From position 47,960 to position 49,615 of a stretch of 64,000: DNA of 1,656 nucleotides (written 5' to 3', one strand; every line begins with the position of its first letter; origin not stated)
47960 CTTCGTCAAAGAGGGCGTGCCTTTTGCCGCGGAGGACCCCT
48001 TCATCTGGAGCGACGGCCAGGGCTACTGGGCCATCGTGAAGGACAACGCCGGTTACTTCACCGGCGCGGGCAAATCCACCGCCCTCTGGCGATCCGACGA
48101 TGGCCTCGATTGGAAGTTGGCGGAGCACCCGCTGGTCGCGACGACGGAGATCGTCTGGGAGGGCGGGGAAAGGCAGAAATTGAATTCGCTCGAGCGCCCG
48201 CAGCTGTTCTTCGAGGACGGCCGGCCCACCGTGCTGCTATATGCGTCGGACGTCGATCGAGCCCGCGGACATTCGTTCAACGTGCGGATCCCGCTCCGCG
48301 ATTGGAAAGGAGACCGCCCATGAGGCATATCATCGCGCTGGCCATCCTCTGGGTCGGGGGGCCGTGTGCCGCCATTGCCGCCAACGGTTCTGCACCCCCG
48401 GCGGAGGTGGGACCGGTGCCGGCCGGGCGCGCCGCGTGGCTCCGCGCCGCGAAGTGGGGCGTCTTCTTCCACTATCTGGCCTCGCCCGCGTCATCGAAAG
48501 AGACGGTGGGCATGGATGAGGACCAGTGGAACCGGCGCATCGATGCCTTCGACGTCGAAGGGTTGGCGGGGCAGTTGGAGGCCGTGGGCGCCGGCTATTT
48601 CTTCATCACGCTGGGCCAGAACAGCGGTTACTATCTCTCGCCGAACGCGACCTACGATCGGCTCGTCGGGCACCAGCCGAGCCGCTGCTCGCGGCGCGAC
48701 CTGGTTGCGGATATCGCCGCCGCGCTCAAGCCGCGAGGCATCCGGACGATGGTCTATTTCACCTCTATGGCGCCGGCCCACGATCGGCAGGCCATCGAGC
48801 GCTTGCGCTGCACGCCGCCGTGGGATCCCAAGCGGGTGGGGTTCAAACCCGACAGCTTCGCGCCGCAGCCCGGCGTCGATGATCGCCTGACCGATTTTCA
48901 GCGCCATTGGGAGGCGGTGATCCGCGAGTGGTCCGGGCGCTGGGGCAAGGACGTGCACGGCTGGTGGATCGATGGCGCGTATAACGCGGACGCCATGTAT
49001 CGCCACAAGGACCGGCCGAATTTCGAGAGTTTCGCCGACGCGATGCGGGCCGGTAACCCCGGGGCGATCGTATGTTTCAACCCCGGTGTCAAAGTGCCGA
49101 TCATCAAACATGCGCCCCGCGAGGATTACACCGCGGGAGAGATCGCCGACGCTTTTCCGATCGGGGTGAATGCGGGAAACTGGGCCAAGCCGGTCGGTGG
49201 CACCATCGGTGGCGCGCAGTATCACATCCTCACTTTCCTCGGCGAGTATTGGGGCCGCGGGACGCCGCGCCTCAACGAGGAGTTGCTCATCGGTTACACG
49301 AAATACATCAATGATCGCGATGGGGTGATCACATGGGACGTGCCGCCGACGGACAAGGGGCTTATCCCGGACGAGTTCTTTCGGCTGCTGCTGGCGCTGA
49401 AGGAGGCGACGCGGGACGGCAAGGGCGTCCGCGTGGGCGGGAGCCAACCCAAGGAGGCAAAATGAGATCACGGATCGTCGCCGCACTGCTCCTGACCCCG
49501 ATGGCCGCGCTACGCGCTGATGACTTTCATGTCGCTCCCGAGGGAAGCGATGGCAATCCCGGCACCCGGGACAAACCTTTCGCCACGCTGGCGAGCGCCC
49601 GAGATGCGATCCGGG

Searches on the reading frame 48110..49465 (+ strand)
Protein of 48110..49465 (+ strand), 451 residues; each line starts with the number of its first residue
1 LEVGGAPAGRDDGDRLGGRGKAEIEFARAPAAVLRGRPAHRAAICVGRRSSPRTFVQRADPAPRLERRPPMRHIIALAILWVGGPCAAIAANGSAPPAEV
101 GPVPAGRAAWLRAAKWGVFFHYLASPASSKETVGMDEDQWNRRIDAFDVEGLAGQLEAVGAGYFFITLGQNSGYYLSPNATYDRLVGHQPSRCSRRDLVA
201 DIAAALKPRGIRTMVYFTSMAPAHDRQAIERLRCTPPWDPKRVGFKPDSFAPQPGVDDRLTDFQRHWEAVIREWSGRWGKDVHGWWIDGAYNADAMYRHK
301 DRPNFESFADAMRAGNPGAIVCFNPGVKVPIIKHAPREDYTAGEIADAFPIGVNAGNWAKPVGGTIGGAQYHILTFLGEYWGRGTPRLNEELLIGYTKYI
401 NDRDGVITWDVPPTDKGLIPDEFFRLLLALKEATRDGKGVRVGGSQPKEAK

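Call 43: search_protein_families(library=pfam, proteins=[window:48110-49465:+], max_evalue=0.000001)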
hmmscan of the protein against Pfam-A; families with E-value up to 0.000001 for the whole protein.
window:48110-49465:+ (451 aa): 1 family
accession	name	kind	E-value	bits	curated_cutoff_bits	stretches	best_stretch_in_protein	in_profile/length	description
PF01120.23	Alpha_L_fucos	-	9.5e-08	32.3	25.2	0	145-317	92-238/345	Alpha-L-fucosidase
